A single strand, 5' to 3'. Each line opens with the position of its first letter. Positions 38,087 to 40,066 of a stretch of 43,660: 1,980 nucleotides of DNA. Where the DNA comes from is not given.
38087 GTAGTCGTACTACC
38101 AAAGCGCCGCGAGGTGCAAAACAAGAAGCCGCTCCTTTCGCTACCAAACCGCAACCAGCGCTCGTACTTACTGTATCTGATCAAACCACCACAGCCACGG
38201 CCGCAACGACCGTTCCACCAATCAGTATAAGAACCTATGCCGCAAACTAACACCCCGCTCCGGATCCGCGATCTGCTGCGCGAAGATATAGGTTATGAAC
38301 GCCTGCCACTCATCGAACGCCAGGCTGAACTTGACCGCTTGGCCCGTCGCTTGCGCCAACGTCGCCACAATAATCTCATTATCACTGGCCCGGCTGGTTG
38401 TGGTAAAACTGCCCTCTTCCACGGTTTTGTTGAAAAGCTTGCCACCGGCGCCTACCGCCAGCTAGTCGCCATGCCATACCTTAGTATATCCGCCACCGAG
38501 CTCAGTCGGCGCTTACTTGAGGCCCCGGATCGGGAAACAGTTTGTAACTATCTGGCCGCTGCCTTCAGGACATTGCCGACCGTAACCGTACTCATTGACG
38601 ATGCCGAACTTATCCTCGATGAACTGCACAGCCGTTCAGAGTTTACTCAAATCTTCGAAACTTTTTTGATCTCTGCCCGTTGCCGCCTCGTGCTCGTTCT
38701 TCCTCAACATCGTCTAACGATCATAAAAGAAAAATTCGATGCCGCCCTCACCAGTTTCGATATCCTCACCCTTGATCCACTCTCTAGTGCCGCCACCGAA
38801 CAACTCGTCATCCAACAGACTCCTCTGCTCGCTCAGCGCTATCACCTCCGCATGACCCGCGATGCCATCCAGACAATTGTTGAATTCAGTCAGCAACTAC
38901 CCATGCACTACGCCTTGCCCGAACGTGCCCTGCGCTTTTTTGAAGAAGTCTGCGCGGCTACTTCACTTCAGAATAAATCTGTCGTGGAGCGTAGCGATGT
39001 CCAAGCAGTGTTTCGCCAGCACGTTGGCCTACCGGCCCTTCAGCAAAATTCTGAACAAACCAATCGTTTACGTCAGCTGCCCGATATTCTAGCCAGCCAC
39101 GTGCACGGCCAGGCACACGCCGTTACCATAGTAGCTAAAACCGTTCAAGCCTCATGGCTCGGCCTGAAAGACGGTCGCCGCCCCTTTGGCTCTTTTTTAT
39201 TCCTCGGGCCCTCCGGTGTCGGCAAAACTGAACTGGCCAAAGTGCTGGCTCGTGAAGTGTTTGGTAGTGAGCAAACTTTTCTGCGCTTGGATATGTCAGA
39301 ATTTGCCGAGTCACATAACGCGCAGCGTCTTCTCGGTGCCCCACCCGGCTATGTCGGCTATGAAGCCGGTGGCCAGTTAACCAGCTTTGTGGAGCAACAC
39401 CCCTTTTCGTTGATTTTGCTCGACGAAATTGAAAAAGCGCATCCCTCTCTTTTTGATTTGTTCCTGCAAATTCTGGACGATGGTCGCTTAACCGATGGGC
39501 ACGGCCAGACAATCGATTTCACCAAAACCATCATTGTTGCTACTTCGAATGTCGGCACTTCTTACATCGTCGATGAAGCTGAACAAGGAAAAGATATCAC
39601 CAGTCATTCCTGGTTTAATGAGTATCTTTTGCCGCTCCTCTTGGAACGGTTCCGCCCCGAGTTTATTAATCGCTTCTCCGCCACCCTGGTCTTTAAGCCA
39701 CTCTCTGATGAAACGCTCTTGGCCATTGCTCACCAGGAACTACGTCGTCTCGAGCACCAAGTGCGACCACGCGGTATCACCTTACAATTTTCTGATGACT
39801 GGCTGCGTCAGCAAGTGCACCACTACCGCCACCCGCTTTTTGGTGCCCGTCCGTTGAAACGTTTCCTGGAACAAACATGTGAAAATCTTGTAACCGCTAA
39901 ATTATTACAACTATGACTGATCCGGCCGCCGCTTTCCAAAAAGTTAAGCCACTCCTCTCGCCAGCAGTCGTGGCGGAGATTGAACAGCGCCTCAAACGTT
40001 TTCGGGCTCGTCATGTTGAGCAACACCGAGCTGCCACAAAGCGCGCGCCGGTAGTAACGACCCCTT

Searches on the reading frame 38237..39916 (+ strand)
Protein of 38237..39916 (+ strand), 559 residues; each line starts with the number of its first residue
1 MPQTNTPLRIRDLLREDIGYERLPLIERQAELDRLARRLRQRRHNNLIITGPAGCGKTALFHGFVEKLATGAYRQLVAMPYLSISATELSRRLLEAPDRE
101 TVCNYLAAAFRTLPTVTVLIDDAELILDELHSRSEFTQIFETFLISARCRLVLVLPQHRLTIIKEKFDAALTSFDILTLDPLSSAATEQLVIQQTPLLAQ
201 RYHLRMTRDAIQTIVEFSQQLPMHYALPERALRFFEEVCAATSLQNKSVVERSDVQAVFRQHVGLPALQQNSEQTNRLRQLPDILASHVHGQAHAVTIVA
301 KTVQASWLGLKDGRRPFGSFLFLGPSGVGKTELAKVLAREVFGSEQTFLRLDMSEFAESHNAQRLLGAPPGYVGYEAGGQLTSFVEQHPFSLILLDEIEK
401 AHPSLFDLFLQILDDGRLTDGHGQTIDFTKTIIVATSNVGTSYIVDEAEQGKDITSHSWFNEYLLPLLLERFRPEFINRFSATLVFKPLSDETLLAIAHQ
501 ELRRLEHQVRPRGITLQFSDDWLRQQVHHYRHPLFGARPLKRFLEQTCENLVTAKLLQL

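Call 5: search_protein_families(library=pfam, proteins=[window:38237-39916:+], max_evalue=0.01)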
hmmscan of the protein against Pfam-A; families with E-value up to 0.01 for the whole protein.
window:38237-39916:+ (559 aa): 44 families (the best 25 are shown)
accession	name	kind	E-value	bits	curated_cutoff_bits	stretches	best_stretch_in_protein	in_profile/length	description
PF07724.20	AAA_2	-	4.2e-55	186.7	27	1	315-481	1-164/166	AAA domain (Cdc48 subfamily)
PF00004.35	AAA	-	5.8e-15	56.3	21.2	2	321-438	2-109/131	ATPase family associated with various cellular activities (AAA)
PF10431.15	ClpB_D2-small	-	7.2e-13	48.8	21.9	1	489-558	1-70/81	C-terminal, D2-small domain, of ClpB protein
PF13191.12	AAA_16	-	2.6e-12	48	32.6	1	25-155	2-138/167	AAA ATPase domain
PF07728.20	AAA_5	-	4.5e-12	46.6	22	1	320-441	2-125/139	AAA domain (dynein-related subfamily)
PF13401.12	AAA_22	-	1.9e-10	41.6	27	1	43-154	4-121/130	AAA domain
PF00158.32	Sigma54_activat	-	3e-09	37.2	20.2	1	320-438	25-143/168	Sigma-54 interaction domain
PF01637.24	ATPase_2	-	6.6e-09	36.3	33.2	1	26-76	2-52/225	ATPase domain predominantly from Archaea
PF05729.18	NACHT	-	1.3e-07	32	26.7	1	47-91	3-47/167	NACHT domain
PF12775.13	AAA_7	-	1.9e-07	31.3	25.8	0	42-111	31-100/181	P-loop containing dynein motor region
PF13173.12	AAA_14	-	2.4e-07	31.3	27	0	45-147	3-88/129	AAA domain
PF20720.3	nSTAND3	-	4.1e-07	30.3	27.2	0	42-75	15-47/155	Novel STAND NTPase 3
PF13238.12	AAA_18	-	2.8e-06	28.3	29.4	0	323-344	4-28/128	AAA domain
PF03215.21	Rad17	-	7.6e-06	26.4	23.8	0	36-62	37-63/186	Rad17 P-loop domain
PF20703.3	nSTAND1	-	9.2e-06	26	27.1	1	28-223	19-228/379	Novel STAND NTPase 1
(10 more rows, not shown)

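Call 15: search_protein_families(library=ncbifam, proteins=[window:38237-39916:+], max_evalue=0.01)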
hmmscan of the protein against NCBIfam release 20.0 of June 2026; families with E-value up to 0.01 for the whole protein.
window:38237-39916:+ (559 aa): 51 families (the best 25 are shown)
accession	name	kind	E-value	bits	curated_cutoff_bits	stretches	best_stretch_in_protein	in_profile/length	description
TIGR03346.1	chaperone_ClpB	equivalog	6.4e-105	352.3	1232.1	2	247-558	525-832/853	ATP-dependent chaperone ClpB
TIGR02639.1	ClpA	equivalog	7.9e-97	325.2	993.15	2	199-557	365-720/734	ATP-dependent Clp protease ATP-binding subunit ClpA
TIGR03345.1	VI_ClpV1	equivalog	1.3e-93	314.8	884.95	2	249-558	528-837/852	type VI secretion system ATPase TssH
NF008118.0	PRK10865.1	equivalog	1.7e-90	304.2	1417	1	245-557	528-834/857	ATP-dependent chaperone ClpB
NF033607.0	disagg_AAA_ClpG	exception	2.7e-82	277.1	1900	1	250-555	555-860/932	AAA family protein disaggregase ClpG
NF033606.1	heat_AAA_ClpK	exception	1.8e-81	274.4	1900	1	252-553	578-880/949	heat shock survival AAA family ATPase ClpK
NF008263.0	PRK11034.1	equivalog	2.2e-71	240.8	1350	1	24-556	187-720/758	ATP-dependent Clp protease ATP-binding subunit ClpA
NF001679.0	PRK00440.1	equivalog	3.2e-09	36.3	303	1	319-352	41-76/322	replication factor C small subunit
NF003745.1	PRK05342.1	equivalog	3.7e-08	32.6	359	0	271-340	55-132/418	ATP-dependent Clp protease ATP-binding subunit ClpX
NF009067.0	PRK12402.1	equivalog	1.8e-07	30.4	317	0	28-71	20-63/340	replication factor C small subunit 2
NF038214.1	IS21_help_AAA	equivalog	2.6e-07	30.6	200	1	32-126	78-163/232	IS21-like element helper ATPase IstB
TIGR02928.1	TIGR02928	subfamily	5.7e-06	25.4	181.3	1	11-84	5-80/366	orc1/cdc6 family replication initiation protein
NF005304.0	PRK06835.1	equivalog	6.4e-06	25.5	215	1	315-364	181-230/330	ATP-binding protein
NF047784.1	MadB_ATPase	equivalog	8.6e-06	25.1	475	0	320-352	36-65/298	MadB family AAA-type ATPase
TIGR00635.1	ruvB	equivalog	8.9e-06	24.9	299.05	0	317-341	30-54/305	Holliday junction branch migration DNA helicase RuvB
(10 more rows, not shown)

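Call 16: search_protein_families(library=padloc, proteins=[window:38237-39916:+], max_evalue=0.01)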
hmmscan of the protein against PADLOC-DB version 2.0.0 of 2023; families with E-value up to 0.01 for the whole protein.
window:38237-39916:+ (559 aa): 17 families
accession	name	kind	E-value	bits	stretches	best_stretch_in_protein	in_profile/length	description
PDLC04606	PDC-M37B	-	1.4e-32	111.4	1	276-442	133-297/390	-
PDLC04605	PDC-M37B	-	2.8e-29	100.5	1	319-441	306-426/518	-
PDLC03838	DolB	-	3.5e-22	77.2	1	242-440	93-279/375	-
PDLC04140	mad8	-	7.3e-07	27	1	321-360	31-68/314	mads_8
PDLC04232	IetA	-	2.6e-06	25.1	0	277-341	81-140/330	-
PDLC02196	IetA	-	2e-05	22.2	0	317-341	122-146/374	-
PDLC00915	TRIP13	-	2.2e-05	22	0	318-343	64-89/302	TRIP13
PDLC02195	IetA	-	0.00041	17.7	0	313-341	133-161/395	-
PDLC02169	Avs4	-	0.00049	15.4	1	26-142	193-298/1570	-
PDLC02496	BrxF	-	0.0014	16.7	0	35-128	12-98/158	BrxF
PDLC00268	PtuA1|PtuA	-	0.0024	15.4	1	44-71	25-52/411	AAA ATPase domain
PDLC02793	SspF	-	0.0031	14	1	28-69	36-77/600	SspF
PDLC04786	PDC-S01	-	0.0034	14.2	0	40-182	16-148/439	-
PDLC05079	PDC-S73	-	0.0038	14.1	0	43-61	190-208/752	-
PDLC04231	IetA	-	0.0043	14.9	0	21-70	95-143/262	-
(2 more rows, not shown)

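Call 45: search_solved_structures(query=window:38237-39916:+, max_evalue=1e-20)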
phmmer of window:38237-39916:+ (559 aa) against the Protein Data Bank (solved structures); distinct sequences matched with E-value up to 1e-20: 48.
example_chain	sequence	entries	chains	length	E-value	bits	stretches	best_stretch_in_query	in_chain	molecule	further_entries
6og3_E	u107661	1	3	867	5.5e-87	295.8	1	247-557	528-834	Hyperactive disaggregase ClpB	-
6oax_C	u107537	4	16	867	5.9e-87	295.7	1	247-557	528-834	Hyperactive disaggregase ClpB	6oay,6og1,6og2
4d2q_A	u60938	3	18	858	8.6e-87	295.2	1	247-557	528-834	CLPB | CHAPERONE PROTEIN CLPB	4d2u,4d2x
4ciu_A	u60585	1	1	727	3.5e-86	293.2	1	247-557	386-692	CHAPERONE PROTEIN CLPB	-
6qs4_A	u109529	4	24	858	5e-86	292.6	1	247-557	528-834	Chaperone protein ClpB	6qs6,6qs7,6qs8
6rn2_A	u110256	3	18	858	6.5e-86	292.3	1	247-557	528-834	Chaperone protein ClpB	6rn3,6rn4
5ofo_C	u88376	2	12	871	3.3e-83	283.4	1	247-557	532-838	Chaperone protein ClpB,ATP-dependent Clp protease ATP-binding subunit ClpA,Chaperone prote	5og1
1qvr_A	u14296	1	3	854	4.4e-82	279.6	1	250-557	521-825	ClpB protein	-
9ip0_A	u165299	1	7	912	2.1e-81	277.4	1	243-554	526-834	Chaperone protein ClpB1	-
3j3t_A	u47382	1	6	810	5.1e-81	276.1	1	245-557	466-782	Negative regulator of genetic competence ClpC/MecB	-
3j3s_A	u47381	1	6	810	1.5e-80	274.6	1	245-557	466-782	Negative regulator of genetic competence ClpC/MecB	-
29hb_b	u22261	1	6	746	2.7e-80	273.7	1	246-551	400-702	ATP-dependent Clp protease, ATP-binding subunit ClpE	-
3j3r_A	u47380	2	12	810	3.4e-80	273.4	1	245-557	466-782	Negative regulator of genetic competence ClpC/MecB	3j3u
7abr_A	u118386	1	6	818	3.5e-80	273.3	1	245-557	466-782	Negative regulator of genetic competence ClpC/MecB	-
6em8_A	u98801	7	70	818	3.1e-79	270.3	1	250-553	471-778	ATP-dependent Clp protease ATP-binding subunit ClpC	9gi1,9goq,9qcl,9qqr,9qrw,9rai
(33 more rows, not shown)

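Call 104: find_homologous_proteins(query=window:38237-39913:+, max_evalue=1e-60)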
Query window:38237-39913:+ (559 aa): 7865 proteins with E <= 1e-60 among 8000 candidates; the best 120 are listed.
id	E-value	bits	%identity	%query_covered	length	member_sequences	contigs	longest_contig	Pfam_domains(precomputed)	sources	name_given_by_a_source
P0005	0.0e+0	1243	100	100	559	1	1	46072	PF13173.13,PF00004.36,PF13401.13,PF20703.4,PF13238.13,PF01637.25,PF07728.21,PF03215.22,PF13191.13,PF00158.33,PF07724.21,PF12775.14,PF05729.19,PF10431.16,PF20720.4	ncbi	-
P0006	0.0e+0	1059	85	100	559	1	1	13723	PF13173.13,PF20030.6,PF00004.36,PF13401.13,PF03193.23,PF20703.4,PF13238.13,PF05496.19,PF01637.25,PF07728.21,PF03215.22,PF13191.13,PF00308.25,PF25201.1,PF00158.33,PF07724.21,PF00005.34,PF12775.14,PF05729.19,PF02367.24,PF00910.29,PF10431.16,PF20720.4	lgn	-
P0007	0.0e+0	1055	84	100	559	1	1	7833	PF13173.13,PF00004.36,PF13401.13,PF03193.23,PF20703.4,PF13238.13,PF05496.19,PF01637.25,PF07728.21,PF03215.22,PF13191.13,PF00308.25,PF25201.1,PF00158.33,PF07724.21,PF12775.14,PF05729.19,PF00910.29,PF10431.16,PF20720.4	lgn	-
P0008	7.4e-276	934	75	100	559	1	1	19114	PF13173.13,PF20030.6,PF00004.36,PF13401.13,PF13238.13,PF01637.25,PF07728.21,PF13191.13,PF25201.1,PF00158.33,PF07724.21,PF12775.14,PF05729.19,PF10431.16,PF20720.4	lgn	-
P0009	1.1e-169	584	50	98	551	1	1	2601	PF13173.13,PF13245.13,PF13671.13,PF00004.36,PF13401.13,PF03193.23,PF20703.4,PF13238.13,PF01637.25,PF07728.21,PF13191.13,PF01695.24,PF13479.13,PF00158.33,PF07724.21,PF00005.34,PF12775.14,PF05729.19,PF01078.28,PF10431.16,PF20720.4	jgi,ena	-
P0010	2.4e-169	583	49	99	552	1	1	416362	PF13173.13,PF00437.27,PF13555.13,PF00004.36,PF13401.13,PF20703.4,PF05673.20,PF01637.25,PF07728.21,PF13191.13,PF06414.19,PF00158.33,PF07724.21,PF00005.34,PF12775.14,PF05729.19,PF10431.16,PF25199.2,PF20720.4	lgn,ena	-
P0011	5.2e-164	565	48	100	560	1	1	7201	PF13173.13,PF00437.27,PF13604.13,PF13245.13,PF13555.13,PF00004.36,PF13401.13,PF20703.4,PF17871.8,PF01637.25,PF07728.21,PF13191.13,PF00158.33,PF07724.21,PF00005.34,PF12775.14,PF05729.19,PF02367.24,PF10431.16,PF25199.2,PF13481.13,PF20720.4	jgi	-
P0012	4.4e-157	542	48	95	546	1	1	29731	PF13173.13,PF00004.36,PF13401.13,PF20703.4,PF05673.20,PF07728.21,PF13191.13,PF25201.1,PF00158.33,PF07724.21,PF12775.14,PF00910.29,PF10431.16,PF20720.4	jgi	jgi:ATP-dependent Clp protease ATP-binding subunit ClpC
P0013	8.5e-155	535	47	98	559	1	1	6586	PF13173.13,PF13555.13,PF00004.36,PF13401.13,PF03193.23,PF20703.4,PF17871.8,PF01637.25,PF07728.21,PF13191.13,PF25201.1,PF00158.33,PF07724.21,PF00005.34,PF05729.19,PF00910.29,PF10431.16,PF20720.4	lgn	-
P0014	1.1e-152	528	44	100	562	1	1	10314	PF13173.13,PF00158.33,PF07724.21,PF00004.36,PF20703.4,PF17871.8,PF01637.25,PF07728.21,PF10431.16,PF20720.4,PF13191.13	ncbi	-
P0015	9.6e-152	524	46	100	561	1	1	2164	PF13173.13,PF13604.13,PF13555.13,PF00004.36,PF13401.13,PF03193.23,PF20703.4,PF01637.25,PF07728.21,PF13191.13,PF01695.24,PF00158.33,PF07724.21,PF00005.34,PF05729.19,PF05621.18,PF10431.16,PF13481.13,PF20720.4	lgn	-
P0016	3.5e-149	516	45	99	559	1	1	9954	PF13173.13,PF00004.36,PF13401.13,PF20703.4,PF17871.8,PF05673.20,PF07728.21,PF13191.13,PF25201.1,PF00158.33,PF07724.21,PF12775.14,PF05729.19,PF00910.29,PF10431.16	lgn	-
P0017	2.9e-148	513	46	99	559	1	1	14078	PF13173.13,PF20030.6,PF00437.27,PF13604.13,PF00004.36,PF13401.13,PF05496.19,PF01637.25,PF07728.21,PF13191.13,PF01695.24,PF00158.33,PF07724.21,PF12775.14,PF05729.19,PF01078.28,PF10431.16,PF20720.4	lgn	-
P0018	3.9e-148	513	45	100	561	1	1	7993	PF20030.6,PF00004.36,PF13401.13,PF20703.4,PF05496.19,PF07728.21,PF13191.13,PF06414.19,PF00158.33,PF07724.21,PF12775.14,PF10431.16,PF20720.4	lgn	-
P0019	7.0e-148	512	46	96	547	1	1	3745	PF13173.13,PF00004.36,PF13401.13,PF17871.8,PF01637.25,PF07728.21,PF13191.13,PF13479.13,PF25201.1,PF00158.33,PF07724.21,PF05729.19,PF10431.16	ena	-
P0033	8.7e-129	449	42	100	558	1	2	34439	PF13604.13,PF00004.36,PF13401.13,PF20703.4,PF05496.19,PF07728.21,PF13191.13,PF00158.33,PF07724.21,PF12775.14,PF05729.19,PF05621.18,PF10431.16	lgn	-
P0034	1.2e-126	442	42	98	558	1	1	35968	PF20030.6,PF00004.36,PF13401.13,PF20703.4,PF13238.13,PF05496.19,PF01637.25,PF07728.21,PF00931.29,PF13191.13,PF25201.1,PF00158.33,PF07724.21,PF12775.14,PF05729.19,PF02367.24,PF10431.16,PF20720.4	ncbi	-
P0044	1.5e-117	412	40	98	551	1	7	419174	PF13173.13,PF00437.27,PF00004.36,PF13401.13,PF17871.8,PF01637.25,PF07728.21,PF13191.13,PF00158.33,PF07724.21,PF12775.14,PF00910.29,PF10431.16,PF20720.4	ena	-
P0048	2.3e-114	401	39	99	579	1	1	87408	PF13555.13,PF00004.36,PF13401.13,PF17871.8,PF07728.21,PF13191.13,PF00158.33,PF07724.21,PF12775.14,PF10431.16,PF13481.13,PF20720.4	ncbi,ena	-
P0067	9.4e-108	379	40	96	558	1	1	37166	PF20030.6,PF00004.36,PF13401.13,PF17871.8,PF01637.25,PF07728.21,PF13191.13,PF00158.33,PF07724.21,PF07726.18,PF05729.19,PF01078.28,PF10431.16,PF20720.4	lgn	-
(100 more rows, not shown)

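Call 105: find_encoding_contigs(protein=P0010, flank=6000, max_places=1)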
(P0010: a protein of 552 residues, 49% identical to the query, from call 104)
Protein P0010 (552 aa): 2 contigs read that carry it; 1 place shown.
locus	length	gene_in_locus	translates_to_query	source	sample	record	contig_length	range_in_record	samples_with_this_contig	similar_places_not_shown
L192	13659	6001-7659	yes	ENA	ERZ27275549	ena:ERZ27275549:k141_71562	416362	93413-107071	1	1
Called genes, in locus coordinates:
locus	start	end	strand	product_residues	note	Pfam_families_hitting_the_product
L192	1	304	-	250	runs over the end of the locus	PF04402:SIMPL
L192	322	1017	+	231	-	PF20772:TACO1_YebC_N, PF01709:Transcrip_reg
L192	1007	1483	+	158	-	PF00293:NUDIX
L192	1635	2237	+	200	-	-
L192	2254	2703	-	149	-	-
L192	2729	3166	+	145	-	PF02600:DsbB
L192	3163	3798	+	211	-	PF13462:Thioredoxin_4, PF01323:DSBA, PF13743:Thioredoxin_5 (faint)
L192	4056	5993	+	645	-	-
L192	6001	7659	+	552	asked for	PF01637:ATPase_2 (weak), PF13191:AAA_16 (weak), PF00004:AAA (weak), PF13173:AAA_14, PF00004:AAA, PF07724:AAA_2, PF07728:AAA_5, PF10431:ClpB_D2-small, +12 more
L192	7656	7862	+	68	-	-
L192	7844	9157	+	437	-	PF10412:TrwB_AAD_bind, PF12696:TraG-D_C (weak)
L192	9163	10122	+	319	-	PF00005:ABC_tran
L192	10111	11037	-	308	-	PF18075:FtsX_ECD, PF02687:FtsX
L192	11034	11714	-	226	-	PF02463:SMC_N (faint), PF00005:ABC_tran, PF13304:AAA_21 (faint)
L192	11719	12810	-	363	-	PF03462:PCRF, PF00472:RF-1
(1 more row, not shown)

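Call 106: find_encoding_contigs(protein=P0012, flank=6000, max_places=1)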
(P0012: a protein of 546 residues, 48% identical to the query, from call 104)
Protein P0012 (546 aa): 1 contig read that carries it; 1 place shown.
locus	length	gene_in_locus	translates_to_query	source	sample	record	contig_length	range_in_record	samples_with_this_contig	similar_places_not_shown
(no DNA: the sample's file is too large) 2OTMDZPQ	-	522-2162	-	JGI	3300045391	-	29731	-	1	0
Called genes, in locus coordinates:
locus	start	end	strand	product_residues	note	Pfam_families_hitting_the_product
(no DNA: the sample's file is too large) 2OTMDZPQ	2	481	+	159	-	?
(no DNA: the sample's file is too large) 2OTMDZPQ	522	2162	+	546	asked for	PF05673:DUF815 (faint), PF13191:AAA_16, PF20703:nSTAND1, PF00004:AAA, PF00158:Sigma54_activat (weak), PF07724:AAA_2, PF07728:AAA_5, PF10431:ClpB_D2-small, +6 more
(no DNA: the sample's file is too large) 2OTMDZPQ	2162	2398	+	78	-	-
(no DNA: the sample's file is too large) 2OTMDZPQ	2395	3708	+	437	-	PF10412:TrwB_AAD_bind, PF12696:TraG-D_C (weak)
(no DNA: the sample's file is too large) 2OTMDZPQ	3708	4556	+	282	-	PF00005:ABC_tran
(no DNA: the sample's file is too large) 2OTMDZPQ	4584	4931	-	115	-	-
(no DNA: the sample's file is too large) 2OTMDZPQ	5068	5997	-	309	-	PF18075:FtsX_ECD, PF02687:FtsX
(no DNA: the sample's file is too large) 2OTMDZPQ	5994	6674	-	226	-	PF00005:ABC_tran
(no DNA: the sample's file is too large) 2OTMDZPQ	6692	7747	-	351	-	PF03462:PCRF, PF00472:RF-1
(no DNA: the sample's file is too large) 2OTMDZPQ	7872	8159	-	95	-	PF01035:DNA_binding_1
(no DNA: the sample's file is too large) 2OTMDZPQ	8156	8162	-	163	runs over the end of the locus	PF00578:AhpC-TSA, PF08534:Redoxin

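Call 107: find_encoding_contigs(protein=P0033, flank=6000, max_places=1)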
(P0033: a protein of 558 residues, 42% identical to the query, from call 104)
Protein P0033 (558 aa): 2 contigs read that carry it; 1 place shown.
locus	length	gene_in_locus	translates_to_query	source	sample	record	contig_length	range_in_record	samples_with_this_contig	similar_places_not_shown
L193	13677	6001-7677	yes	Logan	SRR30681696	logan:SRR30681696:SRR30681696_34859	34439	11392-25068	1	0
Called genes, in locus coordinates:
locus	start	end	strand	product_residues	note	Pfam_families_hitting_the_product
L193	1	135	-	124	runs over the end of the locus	-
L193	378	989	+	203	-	PF00753:Lactamase_B (weak), PF12706:Lactamase_B_2, PF13483:Lactamase_B_3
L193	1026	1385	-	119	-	-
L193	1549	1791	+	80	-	PF04070:DUF378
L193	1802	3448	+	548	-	PF01565:FAD_binding_4, PF02913:FAD-oxidase_C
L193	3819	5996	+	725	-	-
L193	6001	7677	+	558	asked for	PF13191:AAA_16 (weak), PF00004:AAA (weak), PF13401:AAA_22 (weak), PF00158:Sigma54_activat (weak), PF07724:AAA_2, PF00004:AAA, PF07728:AAA_5, PF10431:ClpB_D2-small, +6 more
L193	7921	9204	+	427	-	PF10412:TrwB_AAD_bind (faint), PF12696:TraG-D_C (weak)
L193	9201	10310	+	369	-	PF13742:tRNA_anti_2, PF01336:tRNA_anti-codon (weak), PF02601:Exonuc_VII_L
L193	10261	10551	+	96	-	PF02609:Exonuc_VII_S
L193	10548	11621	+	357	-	PF04519:Bactofilin (weak), PF26514:DUF8173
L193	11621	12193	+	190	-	-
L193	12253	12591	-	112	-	-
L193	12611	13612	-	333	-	-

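Call 108: find_encoding_contigs(protein=P0034, flank=6000, max_places=1)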
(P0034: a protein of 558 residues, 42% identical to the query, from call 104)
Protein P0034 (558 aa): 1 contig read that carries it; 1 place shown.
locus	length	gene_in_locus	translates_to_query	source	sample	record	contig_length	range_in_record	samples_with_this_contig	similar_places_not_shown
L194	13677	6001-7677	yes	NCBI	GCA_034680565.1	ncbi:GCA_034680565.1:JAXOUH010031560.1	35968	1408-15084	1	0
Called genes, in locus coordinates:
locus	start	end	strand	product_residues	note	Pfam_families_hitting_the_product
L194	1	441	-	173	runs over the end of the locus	-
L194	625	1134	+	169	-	-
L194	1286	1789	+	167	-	PF13420:Acetyltransf_4 (weak), PF00583:Acetyltransf_1, PF13508:Acetyltransf_7, PF13673:Acetyltransf_10, PF08445:FR47 (weak)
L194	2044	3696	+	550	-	PF01565:FAD_binding_4, PF02913:FAD-oxidase_C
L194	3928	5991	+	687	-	-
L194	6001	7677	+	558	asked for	PF20030:bpMoxR (faint), PF20703:nSTAND1, PF00004:AAA (weak), PF00158:Sigma54_activat (weak), PF07724:AAA_2, PF00004:AAA, PF07728:AAA_5, PF10431:ClpB_D2-small, +11 more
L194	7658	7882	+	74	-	-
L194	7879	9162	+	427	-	PF10412:TrwB_AAD_bind (faint), PF12696:TraG-D_C (weak)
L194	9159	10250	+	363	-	PF13742:tRNA_anti_2, PF01336:tRNA_anti-codon (weak), PF02601:Exonuc_VII_L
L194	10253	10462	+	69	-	PF02609:Exonuc_VII_S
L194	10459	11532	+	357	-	PF26514:DUF8173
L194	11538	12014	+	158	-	-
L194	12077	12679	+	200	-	-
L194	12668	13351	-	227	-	PF01300:Sua5_yciO_yrdC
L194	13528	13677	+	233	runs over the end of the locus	PF00768:Peptidase_S11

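Call 109: find_encoding_contigs(protein=P0044, flank=6000, max_places=1)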
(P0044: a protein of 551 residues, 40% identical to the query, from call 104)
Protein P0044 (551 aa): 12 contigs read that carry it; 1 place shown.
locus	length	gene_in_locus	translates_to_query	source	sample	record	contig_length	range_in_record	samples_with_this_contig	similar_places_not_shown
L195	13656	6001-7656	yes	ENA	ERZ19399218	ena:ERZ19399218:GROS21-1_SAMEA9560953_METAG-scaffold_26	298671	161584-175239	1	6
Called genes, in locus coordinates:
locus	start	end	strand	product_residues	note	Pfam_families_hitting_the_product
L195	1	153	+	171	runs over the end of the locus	PF05198:IF3_N, PF00707:IF3_C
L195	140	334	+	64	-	PF01632:Ribosomal_L35p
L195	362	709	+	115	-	PF00453:Ribosomal_L20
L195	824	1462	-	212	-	-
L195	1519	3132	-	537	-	-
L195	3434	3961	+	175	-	PF20803:PaaX_M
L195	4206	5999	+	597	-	-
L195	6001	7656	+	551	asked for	PF00158:Sigma54_activat (faint), PF00437:T2SSE (faint), PF13191:AAA_16 (weak), PF17871:AAA_lid_9, PF07724:AAA_2, PF00004:AAA (weak), PF07728:AAA_5, PF10431:ClpB_D2-small, +6 more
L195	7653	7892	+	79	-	-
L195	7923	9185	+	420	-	PF10412:TrwB_AAD_bind (faint)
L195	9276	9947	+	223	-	PF00072:Response_reg, PF00486:Trans_reg_C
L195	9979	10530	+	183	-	PF10543:ORF6N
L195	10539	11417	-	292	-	PF00923:TAL_FSA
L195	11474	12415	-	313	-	PF01791:DeoC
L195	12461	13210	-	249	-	PF01182:Glucosamine_iso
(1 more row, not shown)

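Call 110: find_encoding_contigs(protein=P0048, flank=6000, max_places=1)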
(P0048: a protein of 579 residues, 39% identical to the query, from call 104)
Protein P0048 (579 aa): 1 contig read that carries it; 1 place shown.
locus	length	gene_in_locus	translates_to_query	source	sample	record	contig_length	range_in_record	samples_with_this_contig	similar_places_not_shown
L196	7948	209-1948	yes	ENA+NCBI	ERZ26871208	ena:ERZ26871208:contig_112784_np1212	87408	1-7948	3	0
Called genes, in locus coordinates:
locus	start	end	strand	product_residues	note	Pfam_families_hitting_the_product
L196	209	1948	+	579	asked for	PF12775:AAA_7 (faint), PF13191:AAA_16 (weak), PF17871:AAA_lid_9, PF00158:Sigma54_activat, PF00004:AAA (weak), PF07724:AAA_2, PF07728:AAA_5, PF10431:ClpB_D2-small, +4 more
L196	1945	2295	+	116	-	-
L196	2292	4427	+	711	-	PF10412:TrwB_AAD_bind (faint)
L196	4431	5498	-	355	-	PF19420:DDAH_eukar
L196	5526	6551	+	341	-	PF00106:adh_short, PF08659:KR, PF13561:adh_short_C2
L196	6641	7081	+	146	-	-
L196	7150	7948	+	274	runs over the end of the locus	PF00215:OMPdecase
